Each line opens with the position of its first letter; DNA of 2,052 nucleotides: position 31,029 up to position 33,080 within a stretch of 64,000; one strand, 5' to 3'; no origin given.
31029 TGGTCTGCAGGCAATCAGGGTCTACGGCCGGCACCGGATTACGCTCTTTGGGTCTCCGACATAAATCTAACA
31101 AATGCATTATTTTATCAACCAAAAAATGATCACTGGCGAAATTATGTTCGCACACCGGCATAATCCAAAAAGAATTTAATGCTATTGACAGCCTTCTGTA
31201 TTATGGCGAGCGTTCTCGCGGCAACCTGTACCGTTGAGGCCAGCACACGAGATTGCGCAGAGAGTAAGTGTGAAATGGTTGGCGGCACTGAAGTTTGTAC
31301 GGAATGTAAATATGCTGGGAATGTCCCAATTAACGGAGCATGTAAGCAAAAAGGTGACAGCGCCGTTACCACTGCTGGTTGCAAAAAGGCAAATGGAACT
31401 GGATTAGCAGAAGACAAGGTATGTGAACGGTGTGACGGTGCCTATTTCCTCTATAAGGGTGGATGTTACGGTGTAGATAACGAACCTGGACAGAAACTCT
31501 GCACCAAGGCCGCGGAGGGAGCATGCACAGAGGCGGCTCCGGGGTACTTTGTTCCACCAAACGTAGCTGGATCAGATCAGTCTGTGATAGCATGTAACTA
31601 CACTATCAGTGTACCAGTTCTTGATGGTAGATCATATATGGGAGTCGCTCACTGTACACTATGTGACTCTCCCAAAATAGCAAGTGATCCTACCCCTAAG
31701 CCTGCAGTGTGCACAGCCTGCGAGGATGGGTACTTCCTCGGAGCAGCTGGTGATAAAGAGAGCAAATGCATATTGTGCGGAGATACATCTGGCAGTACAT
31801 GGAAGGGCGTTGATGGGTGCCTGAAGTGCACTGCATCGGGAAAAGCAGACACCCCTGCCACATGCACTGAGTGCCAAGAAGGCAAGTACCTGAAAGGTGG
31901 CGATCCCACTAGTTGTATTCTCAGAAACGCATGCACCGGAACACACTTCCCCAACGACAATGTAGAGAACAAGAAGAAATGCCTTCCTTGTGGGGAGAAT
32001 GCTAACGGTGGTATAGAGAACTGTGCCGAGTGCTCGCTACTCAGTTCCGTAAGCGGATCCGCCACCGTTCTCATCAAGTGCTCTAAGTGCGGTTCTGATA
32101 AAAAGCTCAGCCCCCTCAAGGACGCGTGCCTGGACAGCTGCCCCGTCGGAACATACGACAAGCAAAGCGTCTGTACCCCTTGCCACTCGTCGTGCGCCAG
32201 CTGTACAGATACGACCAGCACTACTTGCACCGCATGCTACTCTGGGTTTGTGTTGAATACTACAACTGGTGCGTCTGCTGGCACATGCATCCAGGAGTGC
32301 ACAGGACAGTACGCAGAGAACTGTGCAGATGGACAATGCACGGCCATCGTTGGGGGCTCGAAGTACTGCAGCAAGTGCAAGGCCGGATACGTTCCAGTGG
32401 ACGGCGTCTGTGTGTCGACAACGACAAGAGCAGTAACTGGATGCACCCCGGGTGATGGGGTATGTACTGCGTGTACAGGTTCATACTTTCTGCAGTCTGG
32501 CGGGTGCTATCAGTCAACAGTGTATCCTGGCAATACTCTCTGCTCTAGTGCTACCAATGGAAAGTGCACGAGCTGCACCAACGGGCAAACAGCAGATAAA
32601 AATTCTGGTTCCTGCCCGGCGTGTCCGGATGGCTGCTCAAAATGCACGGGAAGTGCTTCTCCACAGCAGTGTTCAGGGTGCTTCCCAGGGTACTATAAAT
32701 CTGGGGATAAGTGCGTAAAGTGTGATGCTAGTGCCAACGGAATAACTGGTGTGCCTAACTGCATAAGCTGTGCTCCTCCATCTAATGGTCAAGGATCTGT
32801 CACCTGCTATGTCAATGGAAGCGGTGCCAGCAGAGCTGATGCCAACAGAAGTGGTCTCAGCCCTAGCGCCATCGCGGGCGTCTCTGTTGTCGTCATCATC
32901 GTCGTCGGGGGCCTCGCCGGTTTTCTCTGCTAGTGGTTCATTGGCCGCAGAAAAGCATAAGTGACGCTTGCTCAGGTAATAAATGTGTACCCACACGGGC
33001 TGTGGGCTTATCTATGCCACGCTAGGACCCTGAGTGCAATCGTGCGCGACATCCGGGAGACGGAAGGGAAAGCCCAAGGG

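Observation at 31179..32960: Spacer VSP has a decayed invariant tail: TGG to TAG at the CWWF tryptophan and CRGKA changed to GRRKA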

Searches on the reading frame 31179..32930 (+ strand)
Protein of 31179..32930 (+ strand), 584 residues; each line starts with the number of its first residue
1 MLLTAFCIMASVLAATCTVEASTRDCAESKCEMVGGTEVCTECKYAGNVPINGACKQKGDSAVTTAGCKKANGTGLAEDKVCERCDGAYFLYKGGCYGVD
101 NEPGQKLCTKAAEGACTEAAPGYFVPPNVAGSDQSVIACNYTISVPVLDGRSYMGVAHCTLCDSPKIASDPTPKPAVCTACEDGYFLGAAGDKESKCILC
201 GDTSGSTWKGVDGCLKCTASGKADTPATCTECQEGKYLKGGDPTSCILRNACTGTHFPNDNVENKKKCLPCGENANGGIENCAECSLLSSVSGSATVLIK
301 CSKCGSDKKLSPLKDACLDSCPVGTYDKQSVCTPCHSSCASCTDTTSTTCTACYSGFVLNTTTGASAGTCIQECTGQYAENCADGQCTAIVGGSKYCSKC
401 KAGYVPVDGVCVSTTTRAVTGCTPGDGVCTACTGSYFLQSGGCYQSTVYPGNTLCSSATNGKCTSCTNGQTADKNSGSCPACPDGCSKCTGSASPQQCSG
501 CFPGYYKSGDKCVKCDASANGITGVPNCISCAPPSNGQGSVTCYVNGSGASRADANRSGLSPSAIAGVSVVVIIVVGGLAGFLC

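Call 7: find_homologous_proteins(query=window:31179-32930:+)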
Query window:31179-32930:+ (584 aa): 279 proteins with E <= 0.001 among 8000 candidates; the best 120 are listed.
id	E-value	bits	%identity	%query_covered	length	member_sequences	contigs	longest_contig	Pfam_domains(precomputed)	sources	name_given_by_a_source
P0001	0.0e+0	1308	100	100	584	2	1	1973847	PF03302.19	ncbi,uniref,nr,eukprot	ncbi:High cysteine membrane protein Group 6 [Giardia duodenalis]|uniref:High cysteine membrane prote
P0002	0.0e+0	1081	84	95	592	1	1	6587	PF03302.19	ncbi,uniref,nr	ncbi:Variant-specific surface protein [Giardia duodenalis]|uniref:Variant-specific surface protein n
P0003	2.1e-189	649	57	100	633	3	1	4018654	PF03302.19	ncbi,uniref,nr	ncbi:VSP S8 [Giardia duodenalis]|uniref:VSP S8 n=2 Tax=Giardia intestinalis TaxID=5741 RepID=A0A644F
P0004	1.3e-184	633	55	95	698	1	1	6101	PF03302.19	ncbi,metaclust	ncbi:Variant-specific surface protein, partial [Giardia duodenalis]|metaclust:status=active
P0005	3.1e-184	632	57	100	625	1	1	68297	PF03302.19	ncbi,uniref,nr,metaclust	ncbi:VSP S8 [Giardia lamblia P15]|uniref:VSP S8 n=1 Tax=Giardia intestinalis (strain P15) TaxID=6588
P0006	7.7e-181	621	53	97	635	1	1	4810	PF03302.19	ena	-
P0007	1.2e-174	600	53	95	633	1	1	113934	PF03302.19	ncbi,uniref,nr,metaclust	ncbi:VSP [Giardia lamblia P15]|uniref:VSP n=1 Tax=Giardia intestinalis (strain P15) TaxID=658858 Rep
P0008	4.3e-172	592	52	100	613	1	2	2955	PF03302.19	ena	-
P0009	3.4e-169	582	62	69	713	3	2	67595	PF03302.19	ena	-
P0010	7.6e-169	581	52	95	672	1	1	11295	PF03302.19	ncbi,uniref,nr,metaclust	ncbi:Variant-specific surface protein [Giardia duodenalis]|uniref:Variant-specific surface protein n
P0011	1.2e-168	581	51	100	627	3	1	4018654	PF03302.19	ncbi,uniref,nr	ncbi:VSP with INR [Giardia duodenalis]|uniref:VSP with INR n=2 Tax=Giardia intestinalis TaxID=5741 R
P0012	2.3e-168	580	55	80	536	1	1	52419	PF03302.19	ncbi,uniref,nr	ncbi:VSP S8 [Giardia lamblia P15]|uniref:VSP S8 n=1 Tax=Giardia intestinalis (strain P15) TaxID=6588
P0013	2.8e-167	576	49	100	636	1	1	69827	PF03302.19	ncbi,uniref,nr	ncbi:VSP [Giardia lamblia P15]|uniref:VSP n=1 Tax=Giardia intestinalis (strain P15) TaxID=658858 Rep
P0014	2.8e-167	576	51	100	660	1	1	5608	PF03302.19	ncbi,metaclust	ncbi:Variant-specific surface protein, partial [Giardia duodenalis]|metaclust:status=active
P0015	1.7e-166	573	48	87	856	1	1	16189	PF03302.19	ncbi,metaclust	ncbi:Variant-specific surface protein, partial [Giardia duodenalis]|metaclust:status=active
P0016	4.8e-165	569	54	85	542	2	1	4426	PF03302.19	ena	-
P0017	2.6e-162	560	51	96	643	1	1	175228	PF03302.19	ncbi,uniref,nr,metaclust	ncbi:High cysteine membrane protein Group 6 [Giardia lamblia P15]|uniref:High cysteine membrane prot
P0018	2.0e-161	557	47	96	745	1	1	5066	PF03302.19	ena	-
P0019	7.7e-161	555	38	90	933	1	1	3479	PF03302.19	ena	-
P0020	1.7e-160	554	49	93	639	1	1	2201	PF03302.19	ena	-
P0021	1.8e-160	554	49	100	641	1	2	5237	PF03302.19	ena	-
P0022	4.6e-159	549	48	100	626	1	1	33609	PF03302.19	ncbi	ncbi:Variant-specific surface protein, partial [Giardia duodenalis]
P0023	1.8e-158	547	51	91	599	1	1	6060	PF03302.19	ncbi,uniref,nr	ncbi:Variant-specific surface protein [Giardia duodenalis]|uniref:Variant-specific surface protein n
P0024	3.2e-158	546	48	100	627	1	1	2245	PF03302.19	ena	-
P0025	2.0e-154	534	49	95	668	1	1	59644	PF03302.19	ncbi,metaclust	ncbi:Variant-specific surface protein, partial [Giardia duodenalis]|metaclust:status=active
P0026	9.8e-151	521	50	95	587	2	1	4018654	PF03302.19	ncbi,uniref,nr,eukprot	ncbi:VSP [Giardia duodenalis]|uniref:VSP n=1 Tax=Giardia intestinalis (strain ATCC 50803 / WB clone 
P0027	3.4e-148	513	49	100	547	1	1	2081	PF03302.19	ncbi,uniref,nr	ncbi:Variant-specific surface protein [Giardia duodenalis]|uniref:Variant-specific surface protein n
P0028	5.1e-147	509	48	94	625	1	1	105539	PF03302.19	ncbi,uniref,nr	ncbi:VSP S8 [Giardia lamblia P15]|uniref:VSP S8 n=1 Tax=Giardia intestinalis (strain P15) TaxID=6588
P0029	7.1e-147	509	46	100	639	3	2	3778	PF03302.19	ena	-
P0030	1.8e-146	507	47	100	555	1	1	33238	PF03302.19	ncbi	ncbi:Variant-specific surface protein, partial [Giardia duodenalis]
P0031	4.2e-145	503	44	100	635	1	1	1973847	PF03302.19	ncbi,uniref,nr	ncbi:VSP [Giardia duodenalis]|uniref:VSP n=1 Tax=Giardia intestinalis (strain ATCC 50803 / WB clone 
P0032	1.6e-143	498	45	98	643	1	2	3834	PF03302.19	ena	-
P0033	4.7e-143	496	54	70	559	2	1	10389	PF03302.19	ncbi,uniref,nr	ncbi:Variant-specific surface protein [Giardia duodenalis]|uniref:Variant-specific surface protein n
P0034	2.4e-141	490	41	86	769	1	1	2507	PF03302.19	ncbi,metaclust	ncbi:Variant-specific surface protein, partial [Giardia duodenalis]|metaclust:status=active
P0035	3.3e-141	490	44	100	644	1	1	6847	PF03302.19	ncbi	ncbi:Variant-specific surface protein, partial [Giardia duodenalis]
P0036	8.4e-141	489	48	98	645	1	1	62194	PF03302.19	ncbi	ncbi:Variant-specific surface protein, partial [Giardia duodenalis]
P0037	2.0e-140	487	39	92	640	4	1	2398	PF03302.19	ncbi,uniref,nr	ncbi:VSP [Giardia duodenalis ATCC 50581]|uniref:VSP n=3 Tax=Giardia intestinalis TaxID=5741 RepID=C6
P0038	3.6e-139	483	51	70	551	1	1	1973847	PF03302.19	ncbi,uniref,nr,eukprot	ncbi:VSP [Giardia duodenalis]|uniref:VSP n=1 Tax=Giardia intestinalis (strain ATCC 50803 / WB clone 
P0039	6.3e-139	482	47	100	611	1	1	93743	PF03302.19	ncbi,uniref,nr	ncbi:Variant-specific surface protein [Giardia duodenalis]|uniref:Variant-specific surface protein n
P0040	1.7e-138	481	47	91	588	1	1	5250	PF03302.19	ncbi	ncbi:Variant-specific surface protein, partial [Giardia duodenalis]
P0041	2.2e-138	481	48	98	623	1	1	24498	PF03302.19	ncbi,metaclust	ncbi:Variant-specific surface protein, partial [Giardia duodenalis]|metaclust:status=active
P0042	1.1e-137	478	47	100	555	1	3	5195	PF03302.19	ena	-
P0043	1.7e-137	478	48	93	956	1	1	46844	PF03302.19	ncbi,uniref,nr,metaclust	ncbi:Variant-specific surface protein [Giardia duodenalis]|uniref:Variant-specific surface protein n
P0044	3.4e-136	473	49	95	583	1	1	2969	PF03302.19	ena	-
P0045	3.9e-136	473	48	93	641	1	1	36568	PF03302.19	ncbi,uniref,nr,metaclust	ncbi:VSP [Giardia lamblia P15]|uniref:VSP n=1 Tax=Giardia intestinalis (strain P15) TaxID=658858 Rep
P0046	1.4e-135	471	46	99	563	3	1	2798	PF03302.19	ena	-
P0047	3.4e-135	470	48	95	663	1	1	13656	PF03302.19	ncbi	ncbi:Variant-specific surface protein, partial [Giardia duodenalis]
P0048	4.1e-134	466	47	96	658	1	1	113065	PF03302.19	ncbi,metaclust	ncbi:Variant-specific surface protein, partial [Giardia duodenalis]|metaclust:status=active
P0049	8.7e-134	465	47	86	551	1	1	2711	PF03302.19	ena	-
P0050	4.9e-133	463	51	69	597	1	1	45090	PF03302.19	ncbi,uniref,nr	ncbi:VSP [Giardia lamblia P15]|uniref:VSP n=1 Tax=Giardia intestinalis (strain P15) TaxID=658858 Rep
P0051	4.9e-133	463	46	96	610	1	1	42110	PF03302.19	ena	-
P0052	2.8e-132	460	45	100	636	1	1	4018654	PF03302.19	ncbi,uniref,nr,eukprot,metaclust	ncbi:VSP [Giardia duodenalis]|uniref:VSP n=1 Tax=Giardia intestinalis (strain ATCC 50803 / WB clone 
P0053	4.4e-132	460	66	53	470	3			PF03302.19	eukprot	eukprot:XP_001708541.1 VSP [Giardia lamblia ATCC 50803]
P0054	9.2e-132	459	54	70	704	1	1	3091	PF03302.19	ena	-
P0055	1.3e-131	458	53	70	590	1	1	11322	PF03302.19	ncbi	ncbi:Variant-specific surface protein, partial [Giardia duodenalis]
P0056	3.5e-131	457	47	94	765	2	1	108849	PF03302.19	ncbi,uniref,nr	ncbi:Variant-specific surface protein [Giardia duodenalis]|uniref:Variant-specific surface protein n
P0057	2.2e-130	454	45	87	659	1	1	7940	PF03302.19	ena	-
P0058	2.6e-130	454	46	93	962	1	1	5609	PF03302.19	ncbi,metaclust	ncbi:Variant-specific surface protein, partial [Giardia duodenalis]|metaclust:status=active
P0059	5.3e-130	453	45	99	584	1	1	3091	PF03302.19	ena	-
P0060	2.6e-129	451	42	95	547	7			PF03302.19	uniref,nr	uniref:Variant-specific surface protein AS11 n=1 Tax=Giardia intestinalis TaxID=5741 RepID=Q8I8V2_GI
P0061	5.0e-129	450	48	100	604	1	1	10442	PF03302.19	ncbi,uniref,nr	ncbi:Variant-specific surface protein [Giardia duodenalis]|uniref:Variant-specific surface protein n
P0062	1.2e-128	448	45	97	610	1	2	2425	PF03302.19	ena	-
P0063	2.5e-128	447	47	94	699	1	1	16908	PF03302.19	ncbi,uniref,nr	ncbi:Variant-specific surface protein [Giardia duodenalis]|uniref:Variant-specific surface protein n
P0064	5.7e-128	446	47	95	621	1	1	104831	PF03302.19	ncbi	ncbi:Variant-specific surface protein, partial [Giardia duodenalis]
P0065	6.2e-128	446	44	97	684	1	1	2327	PF03302.19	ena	-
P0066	7.9e-128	446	45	95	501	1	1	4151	PF03302.19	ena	-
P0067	1.9e-127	444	44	92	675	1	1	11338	PF03302.19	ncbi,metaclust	ncbi:Variant-specific surface protein, partial [Giardia duodenalis]|metaclust:status=active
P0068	2.0e-127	444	54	49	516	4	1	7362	PF03302.19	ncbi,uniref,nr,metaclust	ncbi:Variant-specific surface protein [Giardia duodenalis]|uniref:Variant-specific surface protein n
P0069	2.6e-127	444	46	95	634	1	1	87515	PF03302.19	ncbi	ncbi:Variant-specific surface protein, partial [Giardia duodenalis]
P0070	4.1e-127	443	47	98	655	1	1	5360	PF03302.19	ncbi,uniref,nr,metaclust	ncbi:Variant-specific surface protein [Giardia duodenalis]|uniref:Variant-specific surface protein n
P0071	6.6e-126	439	45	98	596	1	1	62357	PF03302.19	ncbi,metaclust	ncbi:Variant-specific surface protein, partial [Giardia duodenalis]|metaclust:status=active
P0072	6.8e-126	439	46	93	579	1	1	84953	PF03302.19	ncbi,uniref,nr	ncbi:VSP with INR [Giardia lamblia P15]|uniref:VSP with INR n=1 Tax=Giardia intestinalis (strain P15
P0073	7.0e-125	436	44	99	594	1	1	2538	PF03302.19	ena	-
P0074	3.3e-124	434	43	95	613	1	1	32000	PF03302.19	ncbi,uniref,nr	ncbi:Variant-specific surface protein [Giardia duodenalis]|uniref:Variant-specific surface protein n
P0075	3.6e-123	430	44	98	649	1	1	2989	PF03302.19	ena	-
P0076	6.0e-123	430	42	67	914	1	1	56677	PF03302.19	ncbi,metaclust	ncbi:Variant-specific surface protein, partial [Giardia duodenalis]|metaclust:status=active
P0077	6.5e-123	429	50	80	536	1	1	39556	PF03302.19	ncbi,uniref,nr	ncbi:Variant-specific surface protein [Giardia duodenalis]|uniref:Variant-specific surface protein n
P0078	1.2e-122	429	41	86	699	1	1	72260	PF03302.19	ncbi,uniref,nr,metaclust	ncbi:VSP with INR [Giardia lamblia P15]|uniref:VSP with INR n=1 Tax=Giardia intestinalis (strain P15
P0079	1.7e-122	428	44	100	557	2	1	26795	PF03302.19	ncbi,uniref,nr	ncbi:Variant-specific surface protein [Giardia duodenalis]|uniref:Variant-specific surface protein n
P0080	3.0e-122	427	46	95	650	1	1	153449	PF03302.19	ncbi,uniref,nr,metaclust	ncbi:VSP [Giardia lamblia P15]|uniref:VSP n=2 Tax=Giardia intestinalis (strain P15) TaxID=658858 Rep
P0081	7.8e-121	423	44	96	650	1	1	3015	PF03302.19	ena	-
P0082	8.8e-121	422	45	100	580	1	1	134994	PF03302.19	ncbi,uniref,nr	ncbi:VSP with INR [Giardia lamblia P15]|uniref:VSP with INR n=1 Tax=Giardia intestinalis (strain P15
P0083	2.3e-119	418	42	100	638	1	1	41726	PF03302.19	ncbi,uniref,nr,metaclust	ncbi:VSP [Giardia lamblia P15]|uniref:VSP n=1 Tax=Giardia intestinalis (strain P15) TaxID=658858 Rep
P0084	3.0e-119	417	45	100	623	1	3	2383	PF03302.19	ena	-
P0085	4.9e-119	417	43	96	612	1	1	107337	PF03302.19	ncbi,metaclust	ncbi:Variant-specific surface protein, partial [Giardia duodenalis]|metaclust:status=active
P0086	5.5e-119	417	43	99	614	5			PF03302.19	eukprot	eukprot:XP_001703913.1 VSP [Giardia lamblia ATCC 50803]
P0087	1.2e-118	415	47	73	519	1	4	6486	PF03302.19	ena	-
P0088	3.0e-118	414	45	94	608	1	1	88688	PF03302.19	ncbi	ncbi:Variant-specific surface protein, partial [Giardia duodenalis]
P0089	4.8e-118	413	43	99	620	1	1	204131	PF03302.19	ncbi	ncbi:Variant-specific surface protein, partial [Giardia duodenalis]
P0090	1.2e-116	409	44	96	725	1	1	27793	PF03302.19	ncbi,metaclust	ncbi:Variant-specific surface protein, partial [Giardia duodenalis]|metaclust:status=active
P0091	4.5e-116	407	42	100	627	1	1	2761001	PF03302.19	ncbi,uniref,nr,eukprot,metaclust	ncbi:VSP [Giardia duodenalis]|uniref:VSP n=1 Tax=Giardia intestinalis (strain ATCC 50803 / WB clone 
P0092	5.3e-116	407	45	95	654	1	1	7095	PF03302.19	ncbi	ncbi:Variant-specific surface protein, partial [Giardia duodenalis]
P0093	8.0e-116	406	55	64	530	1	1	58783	PF03302.19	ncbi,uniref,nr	ncbi:VSP [Giardia lamblia P15]|uniref:VSP n=1 Tax=Giardia intestinalis (strain P15) TaxID=658858 Rep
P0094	2.2e-115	405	42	89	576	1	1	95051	PF03302.19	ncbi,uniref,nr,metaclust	ncbi:VSP [Giardia lamblia P15]|uniref:VSP n=1 Tax=Giardia intestinalis (strain P15) TaxID=658858 Rep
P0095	5.3e-115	403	59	59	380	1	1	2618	PF03302.19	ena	-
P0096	6.0e-115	403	53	66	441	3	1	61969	PF03302.19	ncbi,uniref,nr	ncbi:Variant-specific surface protein [Giardia duodenalis]|uniref:Variant-specific surface protein n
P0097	9.6e-115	402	45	93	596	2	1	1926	PF03302.19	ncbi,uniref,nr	ncbi:VSP [Giardia duodenalis ATCC 50581]|uniref:VSP n=1 Tax=Giardia intestinalis (strain ATCC 50581 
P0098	4.6e-114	400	57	61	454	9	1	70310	PF03302.19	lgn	-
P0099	5.0e-114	400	43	100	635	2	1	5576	PF03302.19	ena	-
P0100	1.6e-113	398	44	100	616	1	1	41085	PF03302.19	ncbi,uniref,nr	ncbi:VSP [Giardia lamblia P15]|uniref:VSP n=1 Tax=Giardia intestinalis (strain P15) TaxID=658858 Rep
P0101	2.8e-113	398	41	93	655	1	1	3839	PF03302.19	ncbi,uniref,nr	ncbi:Variant-specific surface protein [Giardia duodenalis]|uniref:Variant-specific surface protein n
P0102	3.0e-113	398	57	62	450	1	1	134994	PF03302.19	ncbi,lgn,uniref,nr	ncbi:High cysteine protein [Giardia lamblia P15]|uniref:High cysteine protein n=1 Tax=Giardia intest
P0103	1.1e-112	396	43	96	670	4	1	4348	PF03302.19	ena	-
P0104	1.9e-112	395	42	100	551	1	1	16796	PF03302.19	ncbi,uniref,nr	ncbi:Variant-specific surface protein [Giardia duodenalis]|uniref:Variant-specific surface protein n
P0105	2.3e-112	395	45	85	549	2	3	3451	PF03302.19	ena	-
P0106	2.0e-111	392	45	96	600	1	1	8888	PF03302.19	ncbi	ncbi:Variant-specific surface protein, partial [Giardia duodenalis]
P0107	2.8e-111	391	51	74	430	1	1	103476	PF03302.19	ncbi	ncbi:Variant-specific surface protein, partial [Giardia duodenalis]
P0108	2.3e-110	388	45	71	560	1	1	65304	PF03302.19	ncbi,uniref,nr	ncbi:VSP [Giardia lamblia P15]|uniref:VSP n=1 Tax=Giardia intestinalis (strain P15) TaxID=658858 Rep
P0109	3.8e-110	387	42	100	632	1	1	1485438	PF03302.19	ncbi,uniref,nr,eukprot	ncbi:VSP [Giardia duodenalis]|uniref:VSP n=1 Tax=Giardia intestinalis (strain ATCC 50803 / WB clone 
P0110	6.2e-110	387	44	100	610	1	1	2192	PF03302.19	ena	-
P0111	3.0e-109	384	39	100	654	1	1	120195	PF03302.19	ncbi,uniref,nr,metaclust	ncbi:VSP [Giardia lamblia P15]|uniref:VSP n=1 Tax=Giardia intestinalis (strain P15) TaxID=658858 Rep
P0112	7.7e-109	383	61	53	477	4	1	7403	PF03302.19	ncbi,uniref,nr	ncbi:Variant-specific surface protein [Giardia duodenalis]|uniref:Variant-specific surface protein n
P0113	2.4e-107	378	39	97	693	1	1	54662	PF03302.19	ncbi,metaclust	ncbi:Variant-specific surface protein, partial [Giardia duodenalis]|metaclust:status=active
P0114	5.9e-107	377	44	86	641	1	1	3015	PF03302.19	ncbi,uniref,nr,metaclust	ncbi:Variant-specific surface protein [Giardia duodenalis]|uniref:Variant-specific surface protein n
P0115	6.4e-107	377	53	66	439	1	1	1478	PF03302.19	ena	-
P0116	1.1e-106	376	46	74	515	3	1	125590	PF03302.19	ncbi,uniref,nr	ncbi:Variant-specific surface protein [Giardia duodenalis]|uniref:Variant-specific surface protein n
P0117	2.0e-106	375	41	100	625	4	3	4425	PF03302.19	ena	-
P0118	1.7e-105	372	54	64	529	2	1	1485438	PF03302.19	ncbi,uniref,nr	ncbi:VSP [Giardia duodenalis]|uniref:VSP n=1 Tax=Giardia intestinalis (strain ATCC 50803 / WB clone 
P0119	1.0e-104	369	35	87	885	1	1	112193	PF03302.19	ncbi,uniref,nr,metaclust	ncbi:Variant-specific surface protein [Giardia duodenalis]|uniref:Variant-specific surface protein n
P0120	2.6e-104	368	57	57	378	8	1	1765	PF03302.19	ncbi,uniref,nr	ncbi:Variant-specific surface protein [Giardia duodenalis]|uniref:Variant-specific surface protein n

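Call 8: search_protein_families(library=pfam, proteins=[window:31179-32930:+])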
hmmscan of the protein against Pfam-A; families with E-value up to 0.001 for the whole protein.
window:31179-32930:+ (584 aa): 2 families
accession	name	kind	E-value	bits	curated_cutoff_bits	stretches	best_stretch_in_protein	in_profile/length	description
PF03302.18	VSP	-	4.9e-78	263.2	31.4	3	459-584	268-388/397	Giardia variant-specific surface protein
PF09132.16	BmKX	-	0.00092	19.7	24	1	50-74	1-25/30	BmKX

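Call 10: list_cluster_members(proteins=[P0001, P0002])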
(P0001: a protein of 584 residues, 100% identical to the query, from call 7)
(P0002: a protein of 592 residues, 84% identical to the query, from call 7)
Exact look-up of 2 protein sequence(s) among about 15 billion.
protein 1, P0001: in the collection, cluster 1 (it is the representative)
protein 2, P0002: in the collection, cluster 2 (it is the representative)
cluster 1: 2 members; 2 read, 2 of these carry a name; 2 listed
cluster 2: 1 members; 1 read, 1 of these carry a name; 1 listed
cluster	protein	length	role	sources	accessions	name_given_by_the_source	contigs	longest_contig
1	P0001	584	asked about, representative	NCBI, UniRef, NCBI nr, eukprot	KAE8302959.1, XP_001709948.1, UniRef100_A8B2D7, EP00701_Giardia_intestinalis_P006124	High cysteine membrane protein Group 6 [Giardia duodenalis] | High cysteine membrane protein Group 6 n=1 Tax=Giardia intestinalis (strain ATCC 50803 / ... | High cysteine membrane protein Group 6 [Giardia intestinalis]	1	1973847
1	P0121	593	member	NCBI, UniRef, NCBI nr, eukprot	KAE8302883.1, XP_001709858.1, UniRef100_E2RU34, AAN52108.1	High cysteine membrane protein Group 6 [Giardia duodenalis] | High cysteine membrane protein Group 6 n=2 Tax=Giardia intestinalis TaxID=5741 ... | High cysteine membrane protein Group 6 [Giardia intestinalis]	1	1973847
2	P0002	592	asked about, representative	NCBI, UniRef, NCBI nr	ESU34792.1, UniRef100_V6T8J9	Variant-specific surface protein [Giardia duodenalis] | Variant-specific surface protein n=1 Tax=Giardia intestinalis TaxID=5741 ... | Variant-specific surface protein [Giardia intestinalis]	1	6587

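Call 12: find_encoding_contigs(protein=P0121, flank=10000, max_places=4)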
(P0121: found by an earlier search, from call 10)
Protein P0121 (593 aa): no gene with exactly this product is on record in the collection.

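Call 13: find_encoding_contigs(protein=P0002, flank=10000, max_places=4)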
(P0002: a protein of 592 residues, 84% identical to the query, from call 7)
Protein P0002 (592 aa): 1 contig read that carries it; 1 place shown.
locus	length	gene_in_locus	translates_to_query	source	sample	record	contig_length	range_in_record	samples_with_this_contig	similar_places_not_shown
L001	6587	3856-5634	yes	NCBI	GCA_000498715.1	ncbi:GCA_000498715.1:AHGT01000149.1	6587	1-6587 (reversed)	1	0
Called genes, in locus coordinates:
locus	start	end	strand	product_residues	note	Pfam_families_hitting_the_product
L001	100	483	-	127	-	-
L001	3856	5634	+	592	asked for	PF03302:VSP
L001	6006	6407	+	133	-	-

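Call 42: find_encoding_contigs(protein=P0001, flank=10000, max_places=4)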
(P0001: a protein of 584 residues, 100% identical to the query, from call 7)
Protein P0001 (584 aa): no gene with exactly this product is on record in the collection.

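Call 43: find_encoding_contigs(protein=P0017, flank=10000, max_places=3)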
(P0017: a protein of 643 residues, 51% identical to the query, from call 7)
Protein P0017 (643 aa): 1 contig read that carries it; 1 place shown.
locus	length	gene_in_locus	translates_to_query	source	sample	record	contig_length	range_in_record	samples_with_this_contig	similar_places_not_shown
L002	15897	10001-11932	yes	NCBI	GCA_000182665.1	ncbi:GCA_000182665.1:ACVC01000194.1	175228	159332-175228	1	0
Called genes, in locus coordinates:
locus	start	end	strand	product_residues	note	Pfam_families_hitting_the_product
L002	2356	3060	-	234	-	-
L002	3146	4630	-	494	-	PF03302:VSP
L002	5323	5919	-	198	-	-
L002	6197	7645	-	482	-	PF12171:zf-C2H2_jaz (faint)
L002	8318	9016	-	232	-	-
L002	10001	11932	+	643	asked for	PF03302:VSP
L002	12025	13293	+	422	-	PF00069:Pkinase, PF07714:PK_Tyr_Ser-Thr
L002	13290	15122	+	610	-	PF12796:Ank_2, PF12796:Ank_2, PF13637:Ank_4 (weak), PF12796:Ank_2, PF13637:Ank_4 (weak), PF12796:Ank_2, PF13637:Ank_4, PF00023:Ank (weak), +3 more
